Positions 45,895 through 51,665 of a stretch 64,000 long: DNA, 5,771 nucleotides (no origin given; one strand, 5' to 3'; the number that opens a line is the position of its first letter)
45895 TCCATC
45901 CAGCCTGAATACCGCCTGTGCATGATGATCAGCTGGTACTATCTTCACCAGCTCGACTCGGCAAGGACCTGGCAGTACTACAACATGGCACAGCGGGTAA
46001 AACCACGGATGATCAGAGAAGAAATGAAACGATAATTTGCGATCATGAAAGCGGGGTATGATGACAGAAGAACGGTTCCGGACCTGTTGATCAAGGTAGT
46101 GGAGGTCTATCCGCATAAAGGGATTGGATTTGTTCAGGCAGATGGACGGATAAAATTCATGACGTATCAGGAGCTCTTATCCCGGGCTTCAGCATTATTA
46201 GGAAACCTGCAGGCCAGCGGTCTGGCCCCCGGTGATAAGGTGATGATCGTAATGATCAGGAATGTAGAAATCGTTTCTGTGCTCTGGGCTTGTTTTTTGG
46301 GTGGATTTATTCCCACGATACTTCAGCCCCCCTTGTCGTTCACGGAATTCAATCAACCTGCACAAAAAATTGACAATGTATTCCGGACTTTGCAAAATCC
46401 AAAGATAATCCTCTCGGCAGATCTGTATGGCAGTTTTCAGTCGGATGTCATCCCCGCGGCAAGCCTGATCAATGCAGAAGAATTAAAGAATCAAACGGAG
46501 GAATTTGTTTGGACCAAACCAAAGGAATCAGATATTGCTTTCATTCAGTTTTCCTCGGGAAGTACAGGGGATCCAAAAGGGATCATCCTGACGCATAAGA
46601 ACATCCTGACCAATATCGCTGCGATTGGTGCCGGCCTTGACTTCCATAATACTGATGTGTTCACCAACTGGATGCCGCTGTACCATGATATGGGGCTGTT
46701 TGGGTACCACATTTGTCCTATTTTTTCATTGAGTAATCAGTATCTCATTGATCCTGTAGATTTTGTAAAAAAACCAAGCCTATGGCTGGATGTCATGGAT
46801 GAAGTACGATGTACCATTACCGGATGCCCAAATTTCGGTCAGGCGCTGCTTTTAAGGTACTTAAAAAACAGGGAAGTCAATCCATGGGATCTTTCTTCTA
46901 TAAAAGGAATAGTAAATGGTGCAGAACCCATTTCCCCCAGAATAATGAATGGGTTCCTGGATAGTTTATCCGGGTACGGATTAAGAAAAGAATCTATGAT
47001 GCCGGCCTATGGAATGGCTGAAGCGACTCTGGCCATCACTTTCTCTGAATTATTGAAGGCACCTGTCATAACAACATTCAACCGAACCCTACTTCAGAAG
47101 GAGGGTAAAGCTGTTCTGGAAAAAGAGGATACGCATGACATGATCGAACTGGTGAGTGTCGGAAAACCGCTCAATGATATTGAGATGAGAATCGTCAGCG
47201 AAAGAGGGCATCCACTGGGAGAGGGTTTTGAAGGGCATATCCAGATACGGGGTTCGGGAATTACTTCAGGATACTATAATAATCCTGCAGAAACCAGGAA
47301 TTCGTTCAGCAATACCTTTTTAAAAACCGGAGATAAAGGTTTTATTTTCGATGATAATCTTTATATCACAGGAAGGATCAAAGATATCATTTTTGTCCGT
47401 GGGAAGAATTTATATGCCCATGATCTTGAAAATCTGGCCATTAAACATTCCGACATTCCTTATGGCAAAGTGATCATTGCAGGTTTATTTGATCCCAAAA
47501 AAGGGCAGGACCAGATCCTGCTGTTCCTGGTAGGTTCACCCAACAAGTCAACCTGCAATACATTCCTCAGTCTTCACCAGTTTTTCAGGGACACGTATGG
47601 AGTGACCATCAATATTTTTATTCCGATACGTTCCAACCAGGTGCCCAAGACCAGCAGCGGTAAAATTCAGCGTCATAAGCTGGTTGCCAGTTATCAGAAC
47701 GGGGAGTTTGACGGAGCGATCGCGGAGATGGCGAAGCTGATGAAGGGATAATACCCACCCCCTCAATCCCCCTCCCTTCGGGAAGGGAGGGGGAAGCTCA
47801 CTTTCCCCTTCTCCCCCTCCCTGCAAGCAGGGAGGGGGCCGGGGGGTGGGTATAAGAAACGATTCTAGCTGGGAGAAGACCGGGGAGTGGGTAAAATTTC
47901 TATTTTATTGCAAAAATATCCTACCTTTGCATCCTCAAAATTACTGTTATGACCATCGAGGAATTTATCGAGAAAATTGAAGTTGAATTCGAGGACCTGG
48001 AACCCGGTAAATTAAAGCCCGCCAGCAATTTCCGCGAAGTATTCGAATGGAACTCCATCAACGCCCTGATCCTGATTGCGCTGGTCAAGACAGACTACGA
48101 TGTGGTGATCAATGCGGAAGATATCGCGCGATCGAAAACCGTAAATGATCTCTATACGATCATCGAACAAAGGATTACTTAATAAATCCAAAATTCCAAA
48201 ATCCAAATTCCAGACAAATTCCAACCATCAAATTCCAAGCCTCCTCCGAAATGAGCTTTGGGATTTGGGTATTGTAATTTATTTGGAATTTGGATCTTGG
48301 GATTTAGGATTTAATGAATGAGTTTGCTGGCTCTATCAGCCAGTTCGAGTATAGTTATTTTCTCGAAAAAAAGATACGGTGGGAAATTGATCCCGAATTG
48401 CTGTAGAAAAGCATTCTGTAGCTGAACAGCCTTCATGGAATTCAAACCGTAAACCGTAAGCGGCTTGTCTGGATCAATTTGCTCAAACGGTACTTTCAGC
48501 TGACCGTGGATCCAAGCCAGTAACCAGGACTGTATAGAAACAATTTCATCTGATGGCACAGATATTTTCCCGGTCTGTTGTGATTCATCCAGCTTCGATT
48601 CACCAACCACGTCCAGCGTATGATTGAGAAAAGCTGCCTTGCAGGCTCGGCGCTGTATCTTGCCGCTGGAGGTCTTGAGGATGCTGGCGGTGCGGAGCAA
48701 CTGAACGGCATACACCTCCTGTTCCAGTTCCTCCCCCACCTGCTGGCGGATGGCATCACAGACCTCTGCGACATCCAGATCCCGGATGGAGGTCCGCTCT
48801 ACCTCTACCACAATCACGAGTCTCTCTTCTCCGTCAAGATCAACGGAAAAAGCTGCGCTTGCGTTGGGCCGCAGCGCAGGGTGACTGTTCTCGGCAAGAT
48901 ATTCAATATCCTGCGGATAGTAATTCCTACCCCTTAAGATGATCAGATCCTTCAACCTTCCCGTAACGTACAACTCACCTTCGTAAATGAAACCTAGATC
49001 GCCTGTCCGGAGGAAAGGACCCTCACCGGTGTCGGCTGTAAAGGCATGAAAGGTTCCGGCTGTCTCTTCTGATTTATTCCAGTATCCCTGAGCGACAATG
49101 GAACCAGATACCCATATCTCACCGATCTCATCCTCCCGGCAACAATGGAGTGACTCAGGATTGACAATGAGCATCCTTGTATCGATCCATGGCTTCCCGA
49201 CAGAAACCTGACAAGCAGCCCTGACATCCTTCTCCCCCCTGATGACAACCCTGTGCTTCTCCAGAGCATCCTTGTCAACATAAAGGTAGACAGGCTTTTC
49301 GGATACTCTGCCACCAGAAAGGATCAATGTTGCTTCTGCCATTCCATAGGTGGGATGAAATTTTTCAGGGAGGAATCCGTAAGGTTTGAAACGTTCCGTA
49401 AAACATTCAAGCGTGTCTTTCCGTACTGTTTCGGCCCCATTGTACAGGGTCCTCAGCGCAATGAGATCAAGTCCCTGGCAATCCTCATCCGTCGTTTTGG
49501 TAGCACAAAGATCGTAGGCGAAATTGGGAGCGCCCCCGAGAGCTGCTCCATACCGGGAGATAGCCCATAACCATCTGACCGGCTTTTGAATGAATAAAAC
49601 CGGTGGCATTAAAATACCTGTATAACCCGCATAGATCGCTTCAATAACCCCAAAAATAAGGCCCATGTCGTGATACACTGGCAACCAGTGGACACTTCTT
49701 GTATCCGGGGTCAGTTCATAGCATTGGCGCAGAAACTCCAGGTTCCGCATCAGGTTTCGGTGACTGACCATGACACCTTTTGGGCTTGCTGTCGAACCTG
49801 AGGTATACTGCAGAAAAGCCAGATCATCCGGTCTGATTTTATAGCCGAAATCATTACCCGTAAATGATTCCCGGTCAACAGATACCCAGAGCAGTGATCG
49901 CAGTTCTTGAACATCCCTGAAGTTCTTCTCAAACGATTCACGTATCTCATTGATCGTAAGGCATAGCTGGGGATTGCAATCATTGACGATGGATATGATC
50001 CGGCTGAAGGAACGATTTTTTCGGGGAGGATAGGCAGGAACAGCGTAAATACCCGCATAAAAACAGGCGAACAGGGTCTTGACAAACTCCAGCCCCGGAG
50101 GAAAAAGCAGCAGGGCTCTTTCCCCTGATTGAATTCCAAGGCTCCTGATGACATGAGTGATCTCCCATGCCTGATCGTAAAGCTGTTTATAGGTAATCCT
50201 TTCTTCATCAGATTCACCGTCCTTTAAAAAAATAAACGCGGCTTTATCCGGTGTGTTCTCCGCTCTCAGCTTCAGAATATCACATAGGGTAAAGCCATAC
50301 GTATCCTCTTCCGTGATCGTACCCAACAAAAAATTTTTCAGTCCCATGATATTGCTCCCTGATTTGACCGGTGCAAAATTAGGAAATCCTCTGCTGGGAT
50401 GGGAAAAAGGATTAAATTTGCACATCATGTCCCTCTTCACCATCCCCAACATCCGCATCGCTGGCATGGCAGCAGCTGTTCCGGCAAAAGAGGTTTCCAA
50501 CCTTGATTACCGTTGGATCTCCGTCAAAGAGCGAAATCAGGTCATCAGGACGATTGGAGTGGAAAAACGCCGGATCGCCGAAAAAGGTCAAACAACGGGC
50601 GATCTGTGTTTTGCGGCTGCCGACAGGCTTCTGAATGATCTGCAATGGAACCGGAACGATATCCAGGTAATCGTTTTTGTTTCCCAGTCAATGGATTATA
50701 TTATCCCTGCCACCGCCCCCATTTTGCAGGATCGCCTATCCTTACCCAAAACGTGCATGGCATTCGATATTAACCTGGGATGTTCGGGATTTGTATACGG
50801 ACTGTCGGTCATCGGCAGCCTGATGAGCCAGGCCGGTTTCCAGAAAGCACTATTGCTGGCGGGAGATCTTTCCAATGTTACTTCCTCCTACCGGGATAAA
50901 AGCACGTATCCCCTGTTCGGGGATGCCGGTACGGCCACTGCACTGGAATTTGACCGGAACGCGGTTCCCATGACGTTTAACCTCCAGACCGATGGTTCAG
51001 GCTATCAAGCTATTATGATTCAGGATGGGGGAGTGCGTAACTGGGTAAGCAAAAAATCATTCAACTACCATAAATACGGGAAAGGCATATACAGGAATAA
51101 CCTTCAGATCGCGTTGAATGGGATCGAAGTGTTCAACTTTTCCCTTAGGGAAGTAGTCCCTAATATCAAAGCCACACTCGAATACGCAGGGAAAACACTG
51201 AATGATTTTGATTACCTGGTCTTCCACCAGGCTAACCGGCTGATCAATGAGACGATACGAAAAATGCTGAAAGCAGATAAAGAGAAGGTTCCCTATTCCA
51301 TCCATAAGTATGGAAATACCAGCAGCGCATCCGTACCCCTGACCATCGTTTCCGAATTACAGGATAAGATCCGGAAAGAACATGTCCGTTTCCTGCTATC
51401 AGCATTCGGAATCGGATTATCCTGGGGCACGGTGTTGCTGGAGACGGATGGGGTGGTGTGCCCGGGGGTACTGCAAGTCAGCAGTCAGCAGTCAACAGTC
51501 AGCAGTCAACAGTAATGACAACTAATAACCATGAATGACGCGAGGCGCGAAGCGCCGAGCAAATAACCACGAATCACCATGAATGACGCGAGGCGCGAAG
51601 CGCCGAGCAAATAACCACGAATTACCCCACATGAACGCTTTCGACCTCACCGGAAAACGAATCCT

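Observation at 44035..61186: Arn/Gtr-style periplasmic glycosylation route (aminotransferase, N-acetyltransferase, ArnC-like GT2, flippase, TPR-fused GT-C) with no polymerisation genes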

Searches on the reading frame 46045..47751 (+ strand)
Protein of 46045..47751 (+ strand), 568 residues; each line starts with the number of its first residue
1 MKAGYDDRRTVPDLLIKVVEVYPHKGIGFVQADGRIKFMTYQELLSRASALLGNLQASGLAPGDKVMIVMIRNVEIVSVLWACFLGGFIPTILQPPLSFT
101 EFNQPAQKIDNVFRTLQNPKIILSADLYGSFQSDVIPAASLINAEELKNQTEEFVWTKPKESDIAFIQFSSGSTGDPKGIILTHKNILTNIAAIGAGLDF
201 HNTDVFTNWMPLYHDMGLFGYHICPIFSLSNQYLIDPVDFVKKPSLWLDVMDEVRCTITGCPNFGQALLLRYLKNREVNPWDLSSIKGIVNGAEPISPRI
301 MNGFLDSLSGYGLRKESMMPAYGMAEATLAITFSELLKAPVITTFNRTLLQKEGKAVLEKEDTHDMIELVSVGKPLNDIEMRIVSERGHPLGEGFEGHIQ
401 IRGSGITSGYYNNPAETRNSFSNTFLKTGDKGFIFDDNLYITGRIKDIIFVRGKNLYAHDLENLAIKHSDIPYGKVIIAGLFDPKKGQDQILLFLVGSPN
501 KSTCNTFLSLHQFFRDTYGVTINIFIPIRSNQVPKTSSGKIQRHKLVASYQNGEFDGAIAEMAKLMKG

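Call 4: search_protein_families(library=pfam, proteins=[window:46045-47751:+], max_evalue=0.01)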
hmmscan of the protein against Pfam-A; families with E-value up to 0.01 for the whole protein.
window:46045-47751:+ (568 aa): 1 family
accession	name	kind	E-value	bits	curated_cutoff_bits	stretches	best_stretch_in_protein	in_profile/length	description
PF00501.34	AMP-binding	-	4.6e-51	174.2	29.9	1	35-411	18-384/384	AMP-binding enzyme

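Call 6: search_protein_families(library=ncbifam, proteins=[window:46045-47751:+], max_evalue=0.001)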
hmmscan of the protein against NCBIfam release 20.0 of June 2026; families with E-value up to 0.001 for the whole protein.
window:46045-47751:+ (568 aa): 102 families (the best 25 are shown)
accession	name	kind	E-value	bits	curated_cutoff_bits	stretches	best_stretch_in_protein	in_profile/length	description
NF006624.1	PRK09192.1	subfamily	2.3e-101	339.9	600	1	25-555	30-565/567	fatty acyl-AMP ligase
NF005850.0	PRK07768.1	subfamily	1.3e-98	330.6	572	1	36-548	27-541/545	long-chain-fatty-acid--CoA ligase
NF004509.1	PRK05850.1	subfamily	2.7e-69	234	775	1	32-556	31-574/578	fatty-acid--AMP ligase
NF004282.0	PRK05691.1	subfamily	3.1e-68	229.2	4090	1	32-557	34-565/4334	non-ribosomal peptide synthase/polyketide synthase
NF040633.1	FadD32_Coryne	exception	4.8e-68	229.9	875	1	150-550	189-612/614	FadD32-like long-chain-fatty-acid--AMP ligase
NF038339.3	FAAL_FadD32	equivalog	4.7e-64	216.6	975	1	32-467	46-503/625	long-chain-fatty-acid--AMP ligase FadD32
NF009124.0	PRK12476.1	subfamily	2.3e-62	211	922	2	32-424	62-457/612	fatty acyl-AMP ligase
NF004837.0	PRK06187.1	subfamily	4.6e-57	193.4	476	1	7-554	6-526/531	long-chain-fatty-acid--CoA ligase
NF004510.0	PRK05851.1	equivalog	5.3e-57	193.1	621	1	41-546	34-516/525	long-chain-fatty acid--ACP ligase MbtM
NF038337.1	FAAL_FadD21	exception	8.4e-54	183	1100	1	132-555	134-574/579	fatty-acid--AMP ligase FAAL21/FadD21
NF038338.1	FAAL_FadD28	exception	5.9e-44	150.4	1100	1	33-556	33-576/580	fatty-acid--AMP ligase FAAL28/FadD28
NF009233.0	PRK12583.1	subfamily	1.8e-40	138.9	832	1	135-546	179-546/558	fatty acid CoA ligase family protein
NF004511.1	PRK05852.1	equivalog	6e-38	130.7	650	1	29-550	18-504/505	FadD7 family fatty acid--CoA ligase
TIGR01733.1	AA-adenyl-dom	subfamily_domain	3.1e-37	128.4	317.4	1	40-468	1-401/409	amino acid adenylation domain-containing protein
NF006386.0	PRK08633.1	equivalog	3.2e-37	127.8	1221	1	152-542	772-1133/1147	acyl-[ACP]--phospholipid O-acyltransferase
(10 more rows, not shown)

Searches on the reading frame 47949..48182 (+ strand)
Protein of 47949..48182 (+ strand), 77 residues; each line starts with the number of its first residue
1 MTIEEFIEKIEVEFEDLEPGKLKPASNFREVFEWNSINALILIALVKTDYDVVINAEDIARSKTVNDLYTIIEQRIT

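Call 24: search_protein_families(library=pfam, proteins=[window:47949-48182:+], max_evalue=10)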
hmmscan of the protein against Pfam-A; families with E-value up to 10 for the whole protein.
window:47949-48182:+ (77 aa): 1 family
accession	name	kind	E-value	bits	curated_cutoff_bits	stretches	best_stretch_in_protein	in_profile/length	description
PF00550.31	PP-binding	-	0.00013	22.6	20.8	1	16-70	12-65/67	Phosphopantetheine attachment site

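Call 87: search_solved_structures(query=window:47949-48182:+, max_evalue=10)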
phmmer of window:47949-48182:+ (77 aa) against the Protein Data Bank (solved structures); distinct sequences matched with E-value up to 10: 19.
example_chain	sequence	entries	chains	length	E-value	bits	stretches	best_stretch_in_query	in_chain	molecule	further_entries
9s2u_I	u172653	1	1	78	0.0039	20.7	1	9-73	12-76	Meromycolate extension acyl carrier protein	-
1klp_A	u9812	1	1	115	0.005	20.4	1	8-73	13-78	MEROMYCOLATE EXTENSION ACYL CARRIER PROTEIN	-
7bvc_P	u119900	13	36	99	0.0067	20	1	10-73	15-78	Meromycolate extension acyl carrier protein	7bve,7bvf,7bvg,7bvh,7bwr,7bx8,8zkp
2ehs_A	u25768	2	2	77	0.011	19.3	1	3-76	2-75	Acyl carrier protein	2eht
9rfu_G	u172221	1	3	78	0.016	18.8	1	9-73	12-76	Meromycolate extension acyl carrier protein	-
9rgb_G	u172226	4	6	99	0.027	18.1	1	10-73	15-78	Meromycolate extension acyl carrier protein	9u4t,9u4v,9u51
9l1v_A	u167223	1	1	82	0.054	17.1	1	12-74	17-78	Acyl carrier protein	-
8gsa_A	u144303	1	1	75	0.065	16.9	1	7-75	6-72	Acyl carrier protein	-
2fq0_A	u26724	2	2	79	0.066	16.8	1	7-74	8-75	acyl carrier protein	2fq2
3gzl_A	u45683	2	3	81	0.07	16.8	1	7-74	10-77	Acyl carrier protein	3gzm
1hy8_A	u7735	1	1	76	0.074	16.7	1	6-73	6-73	ACYL CARRIER PROTEIN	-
2x2b_A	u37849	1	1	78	0.079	16.6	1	6-73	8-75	ACYL CARRIER PROTEIN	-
2qnw_A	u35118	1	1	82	0.12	16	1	16-74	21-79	Acyl carrier protein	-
2lol_A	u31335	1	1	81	0.19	15.4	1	10-75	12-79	Acyl carrier protein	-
2cgq_A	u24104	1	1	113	0.29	14.8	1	34-72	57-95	ACYL CARRIER PROTEIN ACPA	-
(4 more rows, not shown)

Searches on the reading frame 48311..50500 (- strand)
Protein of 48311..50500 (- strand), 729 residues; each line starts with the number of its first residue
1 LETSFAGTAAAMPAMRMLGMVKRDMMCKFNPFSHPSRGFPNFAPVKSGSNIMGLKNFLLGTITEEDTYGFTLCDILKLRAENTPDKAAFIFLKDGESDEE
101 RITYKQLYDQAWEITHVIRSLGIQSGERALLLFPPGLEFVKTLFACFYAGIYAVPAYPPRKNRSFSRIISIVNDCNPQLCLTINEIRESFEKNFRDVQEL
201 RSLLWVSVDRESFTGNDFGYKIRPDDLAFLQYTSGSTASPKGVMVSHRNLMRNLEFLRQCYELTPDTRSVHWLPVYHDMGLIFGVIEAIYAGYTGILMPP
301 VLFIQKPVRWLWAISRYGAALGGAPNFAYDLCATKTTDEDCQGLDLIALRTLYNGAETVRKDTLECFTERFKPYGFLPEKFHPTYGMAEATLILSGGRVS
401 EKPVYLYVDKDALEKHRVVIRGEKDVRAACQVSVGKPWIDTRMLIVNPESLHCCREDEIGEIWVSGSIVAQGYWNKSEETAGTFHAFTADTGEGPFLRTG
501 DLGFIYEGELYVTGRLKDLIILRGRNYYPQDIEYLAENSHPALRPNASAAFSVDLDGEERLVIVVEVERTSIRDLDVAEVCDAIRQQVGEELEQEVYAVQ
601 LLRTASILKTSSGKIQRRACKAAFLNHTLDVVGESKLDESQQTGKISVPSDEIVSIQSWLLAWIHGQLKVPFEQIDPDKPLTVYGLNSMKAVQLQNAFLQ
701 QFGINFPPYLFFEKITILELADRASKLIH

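Call 4: search_protein_families(library=pfam, proteins=[window:48311-50500:-], max_evalue=0.01)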
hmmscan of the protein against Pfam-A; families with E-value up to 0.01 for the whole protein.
window:48311-50500:- (729 aa): 4 families
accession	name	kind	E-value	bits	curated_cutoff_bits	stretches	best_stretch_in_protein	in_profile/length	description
PF00501.34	AMP-binding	-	7.8e-65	219.6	29.9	1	79-474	4-384/384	AMP-binding enzyme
PF00550.31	PP-binding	-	4.4e-11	43.3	20.8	1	659-723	2-66/67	Phosphopantetheine attachment site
PF23024.1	AMP-dom_DIP2-like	-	1.1e-06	29.1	27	1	518-631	2-107/110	Disco-interacting protein 2-like, AMP domain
PF23297.2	ACP_SdgA_C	-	0.00029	21.3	27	1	654-708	9-63/95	Highly reducing polyketide synthase sdgA, C-terminal ACP domain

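Call 6: search_protein_families(library=ncbifam, proteins=[window:48311-50500:-], max_evalue=0.001)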
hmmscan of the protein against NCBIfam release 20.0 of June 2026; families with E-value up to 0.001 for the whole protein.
window:48311-50500:- (729 aa): 104 families (the best 25 are shown)
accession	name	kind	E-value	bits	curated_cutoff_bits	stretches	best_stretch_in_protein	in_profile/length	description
NF004282.0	PRK05691.1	subfamily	4.1e-161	537.5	4090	1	70-724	9-653/4334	non-ribosomal peptide synthase/polyketide synthase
NF004509.1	PRK05850.1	subfamily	3e-128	428.6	775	1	71-627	4-571/578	fatty-acid--AMP ligase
NF038339.3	FAAL_FadD32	equivalog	4.6e-118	395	975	1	70-629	18-613/625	long-chain-fatty-acid--AMP ligase FadD32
NF009124.0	PRK12476.1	subfamily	1e-117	393.8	922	1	69-631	33-611/612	fatty acyl-AMP ligase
NF038337.1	FAAL_FadD21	exception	1.2e-113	380.6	1100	1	74-625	8-570/579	fatty-acid--AMP ligase FAAL21/FadD21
NF006624.1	PRK09192.1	subfamily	5.5e-106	355.2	600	1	99-628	42-564/567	fatty acyl-AMP ligase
NF040633.1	FadD32_Coryne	exception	4.5e-101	339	875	1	124-625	84-613/614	FadD32-like long-chain-fatty-acid--AMP ligase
NF038338.1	FAAL_FadD28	exception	7e-93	311.9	1100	1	75-624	9-570/580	fatty-acid--AMP ligase FAAL28/FadD28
NF005850.0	PRK07768.1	subfamily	4e-88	296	572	1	98-623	26-542/545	long-chain-fatty-acid--CoA ligase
NF004510.0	PRK05851.1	equivalog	1e-54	185.6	621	1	223-623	150-519/525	long-chain-fatty acid--ACP ligase MbtM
NF004837.0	PRK06187.1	subfamily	1.3e-52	178.7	476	1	67-627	5-525/531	long-chain-fatty-acid--CoA ligase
TIGR01733.1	AA-adenyl-dom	subfamily_domain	2.4e-45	155.1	317.4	1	103-542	1-403/409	amino acid adenylation domain-containing protein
NF005702.0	PRK07514.1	subfamily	3.7e-40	137.7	558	1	82-589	12-469/506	malonyl-CoA synthase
TIGR03098.1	ligase_PEP_1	hypoth_equivalog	2e-39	135.4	592.35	2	73-342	3-276/517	acyl-CoA ligase (AMP-forming), exosortase A system-associated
NF052269.1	Staph_lig_FadD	equivalog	2.8e-39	134.8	650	2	74-297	4-222/499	long-chain-fatty-acid--CoA ligase FadD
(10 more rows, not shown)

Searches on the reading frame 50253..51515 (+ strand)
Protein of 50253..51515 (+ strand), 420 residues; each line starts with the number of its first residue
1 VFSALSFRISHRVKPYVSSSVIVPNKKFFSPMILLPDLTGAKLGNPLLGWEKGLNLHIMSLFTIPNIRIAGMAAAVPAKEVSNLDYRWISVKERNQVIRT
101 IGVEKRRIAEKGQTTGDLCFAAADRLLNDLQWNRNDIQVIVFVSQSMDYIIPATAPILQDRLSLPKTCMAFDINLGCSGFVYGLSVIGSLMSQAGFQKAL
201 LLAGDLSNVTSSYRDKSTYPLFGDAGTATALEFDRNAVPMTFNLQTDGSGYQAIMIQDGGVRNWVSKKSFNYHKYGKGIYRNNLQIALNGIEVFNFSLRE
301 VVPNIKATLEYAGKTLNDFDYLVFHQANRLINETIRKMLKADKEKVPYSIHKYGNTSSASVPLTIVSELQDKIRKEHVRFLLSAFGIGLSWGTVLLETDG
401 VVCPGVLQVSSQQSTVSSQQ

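Call 4: search_protein_families(library=pfam, proteins=[window:50253-51515:+], max_evalue=0.01)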
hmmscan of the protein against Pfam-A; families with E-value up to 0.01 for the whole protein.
window:50253-51515:+ (420 aa): 3 families
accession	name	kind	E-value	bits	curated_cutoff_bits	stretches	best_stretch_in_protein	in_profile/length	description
PF08541.16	ACP_syn_III_C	-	6.8e-24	84.3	26.6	1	309-397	1-89/90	3-Oxoacyl-[acyl-carrier-protein (ACP)] synthase III C terminal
PF08545.16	ACP_syn_III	-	5.9e-14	52.1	24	1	171-248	1-80/80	3-Oxoacyl-[acyl-carrier-protein (ACP)] synthase III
PF02797.21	Chal_sti_synt_C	-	0.00088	19.7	27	1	308-400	49-139/151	Chalcone and stilbene synthases, C-terminal domain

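Call 6: search_protein_families(library=ncbifam, proteins=[window:50253-51515:+], max_evalue=0.001)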
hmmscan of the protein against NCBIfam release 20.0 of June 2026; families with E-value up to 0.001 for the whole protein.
window:50253-51515:+ (420 aa): 11 families
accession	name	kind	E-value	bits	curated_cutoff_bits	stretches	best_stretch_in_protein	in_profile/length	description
NF006829.0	PRK09352.1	subfamily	1.9e-67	227.6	249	1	66-397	4-320/322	beta-ketoacyl-ACP synthase 3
TIGR00747.1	fabH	subfamily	8.1e-59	199.3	292.1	1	67-396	3-320/322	beta-ketoacyl-ACP synthase III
NF009519.0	PRK12880.1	equivalog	2.7e-52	178.3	436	1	66-397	7-337/353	beta-ketoacyl-ACP synthase III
NF004623.0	PRK05963.1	equivalog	1.4e-42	146.1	437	1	66-396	5-326/328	beta-ketoacyl-ACP synthase III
NF005541.0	PRK07204.1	equivalog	1.4e-36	126.5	402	1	66-397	4-328/329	beta-ketoacyl-ACP synthase III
NF005703.0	PRK07515.1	equivalog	4.2e-27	95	304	1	106-397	87-371/373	beta-ketoacyl-ACP synthase III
NF005308.0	PRK06840.1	equivalog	4.6e-26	91.6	315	1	66-397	4-334/339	3-oxoacyl-ACP synthase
NF006720.0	PRK09258.1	equivalog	1.3e-24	87.1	285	1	94-386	40-326/338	3-oxoacyl-ACP synthase III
NF003274.0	PRK04262.1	equivalog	1.1e-19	70.7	244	2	299-388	209-298/347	hydroxymethylglutaryl-CoA synthase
TIGR00748.1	HMG_CoA_syn_Arc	equivalog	2.8e-12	46.5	353.35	1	298-388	207-297/345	hydroxymethylglutaryl-CoA synthase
TIGR01835.1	HMG-CoA-S_prok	equivalog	2.4e-05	23.3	360.35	1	96-210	30-142/382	hydroxymethylglutaryl-CoA synthase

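Call 88: search_solved_structures(query=window:50427-51515:+, max_evalue=1e-10)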
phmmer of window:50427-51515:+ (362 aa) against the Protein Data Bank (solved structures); distinct sequences matched with E-value up to 1e-10: 57.
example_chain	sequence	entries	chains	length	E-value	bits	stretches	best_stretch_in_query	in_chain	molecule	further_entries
4efi_A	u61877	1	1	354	4.1e-64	219.8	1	8-338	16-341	3-oxoacyl-(Acyl-carrier protein) synthase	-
3gwa_A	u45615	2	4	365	1.9e-47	165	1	36-337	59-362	3-oxoacyl-(Acyl-carrier-protein) synthase III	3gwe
8vd9_A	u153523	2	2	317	4.3e-41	144.1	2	221-338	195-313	Beta-ketoacyl-[acyl-carrier-protein] synthase III 1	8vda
5bqs_A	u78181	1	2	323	2.3e-38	135.1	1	10-338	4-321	3-oxoacyl-[acyl-carrier-protein] synthase 3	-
8vdb_A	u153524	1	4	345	2.8e-37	131.6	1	10-338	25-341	Beta-ketoacyl-[acyl-carrier-protein] synthase III 2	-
1zow_A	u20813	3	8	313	3.4e-37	131.3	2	225-338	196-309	3-oxoacyl-[acyl-carrier-protein] synthase III | 3-oxoacyl-[acyl-carrier-protein] synthase 3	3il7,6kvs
4ryb_A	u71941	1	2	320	1.8e-36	128.9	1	10-339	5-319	3-oxoacyl-[acyl-carrier-protein] synthase 3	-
1ub7_A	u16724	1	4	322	3.3e-35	124.7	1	12-340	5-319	3-oxoacyl-[acyl-carrier protein] synthase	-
3il5_A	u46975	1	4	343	1.3e-34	122.8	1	39-339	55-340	3-oxoacyl-[acyl-carrier-protein] synthase 3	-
3il6_A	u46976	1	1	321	2.1e-34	122.1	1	41-338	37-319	3-oxoacyl-[acyl-carrier-protein] synthase 3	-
3il3_A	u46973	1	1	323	4.2e-34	121.1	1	8-338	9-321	3-oxoacyl-[acyl-carrier-protein] synthase 3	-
3il4_A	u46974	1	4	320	7.3e-34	120.3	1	40-338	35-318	3-oxoacyl-[acyl-carrier-protein] synthase 3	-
4nhd_A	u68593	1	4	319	4.5e-33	117.7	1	10-338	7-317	3-oxoacyl-[acyl-carrier-protein] synthase 3 protein 1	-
2x3e_A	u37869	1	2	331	6.4e-33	117.2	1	42-341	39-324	3-OXOACYL-[ACYL-CARRIER-PROTEIN] SYNTHASE 3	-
4dfe_A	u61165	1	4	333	1.8e-32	115.7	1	10-337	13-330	3-oxoacyl-[acyl-carrier-protein] synthase 3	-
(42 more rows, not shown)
